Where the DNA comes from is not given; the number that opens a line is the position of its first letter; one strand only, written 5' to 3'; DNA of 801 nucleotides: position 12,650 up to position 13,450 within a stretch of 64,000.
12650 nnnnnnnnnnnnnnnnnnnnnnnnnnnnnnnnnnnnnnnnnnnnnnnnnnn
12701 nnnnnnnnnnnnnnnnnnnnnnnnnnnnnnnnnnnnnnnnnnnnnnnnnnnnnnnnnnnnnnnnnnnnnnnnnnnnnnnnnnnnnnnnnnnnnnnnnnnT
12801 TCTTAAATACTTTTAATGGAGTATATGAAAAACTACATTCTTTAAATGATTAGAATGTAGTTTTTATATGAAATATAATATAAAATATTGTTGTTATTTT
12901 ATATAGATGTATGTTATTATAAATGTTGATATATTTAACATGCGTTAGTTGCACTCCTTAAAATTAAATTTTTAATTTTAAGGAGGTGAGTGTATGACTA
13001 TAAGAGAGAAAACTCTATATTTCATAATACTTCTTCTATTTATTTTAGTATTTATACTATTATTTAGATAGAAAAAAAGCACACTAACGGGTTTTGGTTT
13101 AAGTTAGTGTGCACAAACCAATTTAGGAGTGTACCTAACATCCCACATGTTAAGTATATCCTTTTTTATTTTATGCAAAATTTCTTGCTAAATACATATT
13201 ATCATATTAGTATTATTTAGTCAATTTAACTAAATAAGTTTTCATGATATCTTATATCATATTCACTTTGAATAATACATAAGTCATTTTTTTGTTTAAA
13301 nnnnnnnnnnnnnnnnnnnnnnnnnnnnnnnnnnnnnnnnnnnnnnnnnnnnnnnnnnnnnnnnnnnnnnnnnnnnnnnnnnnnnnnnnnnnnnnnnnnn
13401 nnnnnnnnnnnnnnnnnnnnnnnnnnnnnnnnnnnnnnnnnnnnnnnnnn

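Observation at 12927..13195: Family-1 small-ORF/antisense module (copy A): 25-aa hydrophobic peptide with a sequestered RBS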

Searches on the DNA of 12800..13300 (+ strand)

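Call 13: search_rna_families(source=window, start=12800, end=13300, threshold=evalue, max_evalue=10)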
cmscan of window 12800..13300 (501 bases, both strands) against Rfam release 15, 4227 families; matches with E-value up to 10: 6.
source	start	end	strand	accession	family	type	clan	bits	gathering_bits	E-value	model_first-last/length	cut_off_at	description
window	13033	13125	-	RF03100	RAGATH-27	Gene; sRNA;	-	20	76.1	3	1-86/86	no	RAGATH-27 RNA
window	12954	12985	-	RF04172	MIR8675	Gene; miRNA;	-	18.4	90.8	1.1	30-67/95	no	MIR8675 microRNA precursor family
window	13012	13116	+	RF01608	ceN102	Gene; snRNA; snoRNA; HACA-box;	-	16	50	8.6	1-142/142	no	Caenorhabditis snoRNA ceN80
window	12822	12870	+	RF04031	mir-2686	Gene; miRNA;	-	15.1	90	4.8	11-57/68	no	mir-2686 microRNA precursor family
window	12826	12865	-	RF03318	mir-2208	Gene; miRNA;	-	14.5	70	6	1-61/61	no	mir-2208 microRNA precursor family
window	13137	13188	+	RF02181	ST7-AS2_1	Gene; lncRNA;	-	13.7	80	3.1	1-72/72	no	ST7 antisense RNA 2 conserved region 1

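Call 16: search_dna_similar(query=window:12927-13210:+, collection=plasmids, mode=distant, max_evalue=0.01)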
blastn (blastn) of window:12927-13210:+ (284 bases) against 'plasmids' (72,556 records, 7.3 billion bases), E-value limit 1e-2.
No match.

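Call 17: search_dna_similar(query=window:12927-13210:+, collection=phages, mode=distant, max_evalue=0.01)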
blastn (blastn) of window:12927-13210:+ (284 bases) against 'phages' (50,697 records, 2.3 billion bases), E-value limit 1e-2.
Records with a match: 2; places in all: 2; records where one place covers at least 80% of the query: 0.
Best place of each record, by identity: 80-90% 2.
By first word of the organism name: Bacteriophage 1; Roseobacter 1.
By host as written in the record: - 1; Rhodobacteraceae bacterium FZCC0023 1.
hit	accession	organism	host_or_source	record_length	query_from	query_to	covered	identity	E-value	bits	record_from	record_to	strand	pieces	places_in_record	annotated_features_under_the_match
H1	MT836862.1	Bacteriophage sp.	human fecal samples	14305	83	137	19%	81.8%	2e-3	48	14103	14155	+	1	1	record has no annotation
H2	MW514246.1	Roseobacter phage CRP-9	Rhodobacteraceae bacterium FZCC0023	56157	98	140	15%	83.7%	6e-3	47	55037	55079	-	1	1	none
